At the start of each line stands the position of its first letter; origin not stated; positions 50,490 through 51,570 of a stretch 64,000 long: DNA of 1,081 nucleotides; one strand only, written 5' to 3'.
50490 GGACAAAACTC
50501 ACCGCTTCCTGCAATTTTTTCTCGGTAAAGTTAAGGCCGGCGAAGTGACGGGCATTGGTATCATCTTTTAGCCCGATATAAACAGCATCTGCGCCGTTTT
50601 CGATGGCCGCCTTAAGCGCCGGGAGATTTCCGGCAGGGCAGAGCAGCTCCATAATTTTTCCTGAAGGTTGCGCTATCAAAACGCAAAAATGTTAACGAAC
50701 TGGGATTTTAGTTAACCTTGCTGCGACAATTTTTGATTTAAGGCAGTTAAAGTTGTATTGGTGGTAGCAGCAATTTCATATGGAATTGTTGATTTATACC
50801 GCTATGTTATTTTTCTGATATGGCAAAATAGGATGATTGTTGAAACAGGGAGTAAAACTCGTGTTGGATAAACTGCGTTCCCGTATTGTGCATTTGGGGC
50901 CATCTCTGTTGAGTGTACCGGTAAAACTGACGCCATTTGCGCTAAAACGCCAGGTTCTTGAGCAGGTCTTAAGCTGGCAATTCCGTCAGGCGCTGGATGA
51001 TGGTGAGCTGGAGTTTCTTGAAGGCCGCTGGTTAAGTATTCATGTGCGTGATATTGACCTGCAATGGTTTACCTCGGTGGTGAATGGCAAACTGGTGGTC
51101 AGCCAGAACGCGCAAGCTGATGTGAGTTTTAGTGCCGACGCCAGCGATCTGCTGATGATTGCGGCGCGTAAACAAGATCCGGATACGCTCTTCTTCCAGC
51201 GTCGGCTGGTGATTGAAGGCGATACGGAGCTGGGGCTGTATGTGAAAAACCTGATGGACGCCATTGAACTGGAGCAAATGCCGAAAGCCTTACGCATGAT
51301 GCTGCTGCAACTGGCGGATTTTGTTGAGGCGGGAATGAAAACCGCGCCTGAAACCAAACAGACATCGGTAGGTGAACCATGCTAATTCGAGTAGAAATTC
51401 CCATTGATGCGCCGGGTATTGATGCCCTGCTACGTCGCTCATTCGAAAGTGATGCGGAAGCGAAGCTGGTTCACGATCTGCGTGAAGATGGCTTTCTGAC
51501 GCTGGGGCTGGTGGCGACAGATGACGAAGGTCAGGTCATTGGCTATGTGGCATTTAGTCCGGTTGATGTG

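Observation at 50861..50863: ubiT likely initiates at GTG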

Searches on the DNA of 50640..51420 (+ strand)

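Call 3: search_dna_similar(query=window:50640-51420:+, collection=ecoli_genomes, mode=near, max_rows=12)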
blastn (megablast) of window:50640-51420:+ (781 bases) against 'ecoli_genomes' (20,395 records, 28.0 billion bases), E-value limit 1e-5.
Records with a match: 5425; places in all: 5426; records where one place covers at least 80% of the query: 5425.
Genomes with a match: 5425 of 5426; with a place that covers at least 80% of the query: 5425. Places per genome that has any: lowest 1, median 1, highest 2. On chromosomes: 5425 places; on plasmids: 1.
Best place of each record, by identity: >=99% 5306; 95-99% 119.
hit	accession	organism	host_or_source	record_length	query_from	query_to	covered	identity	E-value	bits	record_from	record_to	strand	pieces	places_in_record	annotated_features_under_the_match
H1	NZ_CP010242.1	Escherichia coli strain S56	not applicable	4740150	1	781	100%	100.0%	0e+0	1460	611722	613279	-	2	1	IS1 family transposase | ubiT: ubiquinone anaerobic biosynthesis accessory factor UbiT | yhbS: GNAT family N-acetyltransferase | ubiU: ubiquinone anaerobic biosynthesis protein UbiU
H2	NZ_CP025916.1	Escherichia coli strain 120899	Homo sapiens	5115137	1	781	100%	100.0%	0e+0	1443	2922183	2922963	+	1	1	ubiT: ubiquinone anaerobic biosynthesis accessory factor UbiT | yhbS: GNAT family N-acetyltransferase | ubiU: ubiquinone anaerobic biosynthesis protein UbiU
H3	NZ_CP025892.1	Escherichia coli strain 503025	Homo sapiens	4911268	1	781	100%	100.0%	0e+0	1443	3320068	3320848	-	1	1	ubiT: ubiquinone anaerobic biosynthesis accessory factor UbiT | yhbS: GNAT family N-acetyltransferase | ubiU: ubiquinone anaerobic biosynthesis protein UbiU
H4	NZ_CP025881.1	Escherichia coli strain 503440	Homo sapiens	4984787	1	781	100%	100.0%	0e+0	1443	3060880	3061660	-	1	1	ubiT: ubiquinone anaerobic biosynthesis accessory factor UbiT | yhbS: GNAT family N-acetyltransferase | ubiU: ubiquinone anaerobic biosynthesis protein UbiU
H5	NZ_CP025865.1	Escherichia coli strain 504211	Homo sapiens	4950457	1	781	100%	100.0%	0e+0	1443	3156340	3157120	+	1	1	ubiT: ubiquinone anaerobic biosynthesis accessory factor UbiT | yhbS: GNAT family N-acetyltransferase | ubiU: ubiquinone anaerobic biosynthesis protein UbiU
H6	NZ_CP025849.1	Escherichia coli strain 600468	Homo sapiens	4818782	1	781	100%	100.0%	0e+0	1443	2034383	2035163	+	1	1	ubiT: ubiquinone anaerobic biosynthesis accessory factor UbiT | yhbS: GNAT family N-acetyltransferase | ubiU: ubiquinone anaerobic biosynthesis protein UbiU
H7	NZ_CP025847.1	Escherichia coli strain 602354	Homo sapiens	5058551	1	781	100%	100.0%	0e+0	1443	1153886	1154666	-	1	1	ubiT: ubiquinone anaerobic biosynthesis accessory factor UbiT | yhbS: GNAT family N-acetyltransferase | ubiU: ubiquinone anaerobic biosynthesis protein UbiU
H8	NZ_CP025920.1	Escherichia coli strain 103605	Homo sapiens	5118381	1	781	100%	100.0%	0e+0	1443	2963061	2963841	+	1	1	ubiT: ubiquinone anaerobic biosynthesis accessory factor UbiT | yhbS: GNAT family N-acetyltransferase | ubiU: ubiquinone anaerobic biosynthesis protein UbiU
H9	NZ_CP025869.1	Escherichia coli strain 503829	Homo sapiens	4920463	1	781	100%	100.0%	0e+0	1443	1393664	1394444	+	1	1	ubiT: ubiquinone anaerobic biosynthesis accessory factor UbiT | yhbS: GNAT family N-acetyltransferase | ubiU: ubiquinone anaerobic biosynthesis protein UbiU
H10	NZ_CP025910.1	Escherichia coli strain 204446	Homo sapiens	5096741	1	781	100%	100.0%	0e+0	1443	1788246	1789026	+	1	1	ubiT: ubiquinone anaerobic biosynthesis accessory factor UbiT | yhbS: GNAT family N-acetyltransferase | ubiU: ubiquinone anaerobic biosynthesis protein UbiU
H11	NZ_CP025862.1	Escherichia coli strain 504237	Homo sapiens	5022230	1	781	100%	100.0%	0e+0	1443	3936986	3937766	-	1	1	ubiT: ubiquinone anaerobic biosynthesis accessory factor UbiT | yhbS: GNAT family N-acetyltransferase | ubiU: ubiquinone anaerobic biosynthesis protein UbiU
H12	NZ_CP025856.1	Escherichia coli strain 504838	Homo sapiens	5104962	1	781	100%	100.0%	0e+0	1443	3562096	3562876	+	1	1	ubiT: ubiquinone anaerobic biosynthesis accessory factor UbiT | yhbS: GNAT family N-acetyltransferase | ubiU: ubiquinone anaerobic biosynthesis protein UbiU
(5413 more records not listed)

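Call 5: get_annotated_region(hit=H2, flank=1500)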
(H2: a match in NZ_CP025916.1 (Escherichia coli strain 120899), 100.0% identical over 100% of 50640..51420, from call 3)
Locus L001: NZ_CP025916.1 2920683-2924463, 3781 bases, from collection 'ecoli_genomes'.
description: Escherichia coli strain 120899 chromosome, complete genome
organism: Escherichia coli strain 120899 (NCBI taxid 562)
replicon: chromosome; assembly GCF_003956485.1
host: Homo sapiens; source: stool; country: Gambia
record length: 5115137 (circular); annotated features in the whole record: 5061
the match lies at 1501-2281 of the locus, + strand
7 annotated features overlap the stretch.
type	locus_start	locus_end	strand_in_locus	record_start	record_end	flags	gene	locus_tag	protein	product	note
CDS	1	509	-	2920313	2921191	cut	ubiV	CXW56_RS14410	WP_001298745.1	U32 family peptidase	-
CDS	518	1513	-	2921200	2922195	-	ubiU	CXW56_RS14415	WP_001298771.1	ubiquinone anaerobic biosynthesis protein UbiU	-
CDS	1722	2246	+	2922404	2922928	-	ubiT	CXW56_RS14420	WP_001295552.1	ubiquinone anaerobic biosynthesis accessory factor UbiT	-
CDS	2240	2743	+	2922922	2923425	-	yhbS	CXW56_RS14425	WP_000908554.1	GNAT family N-acetyltransferase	-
CDS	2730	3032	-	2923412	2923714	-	yhbQ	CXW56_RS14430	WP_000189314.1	DNA damage response exodeoxyribonuclease YhbQ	-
CDS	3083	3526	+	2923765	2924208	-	yhbP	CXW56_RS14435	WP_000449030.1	YhbP family protein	-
CDS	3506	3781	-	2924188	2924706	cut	yhbO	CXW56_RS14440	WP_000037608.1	protein/nucleic acid deglycase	-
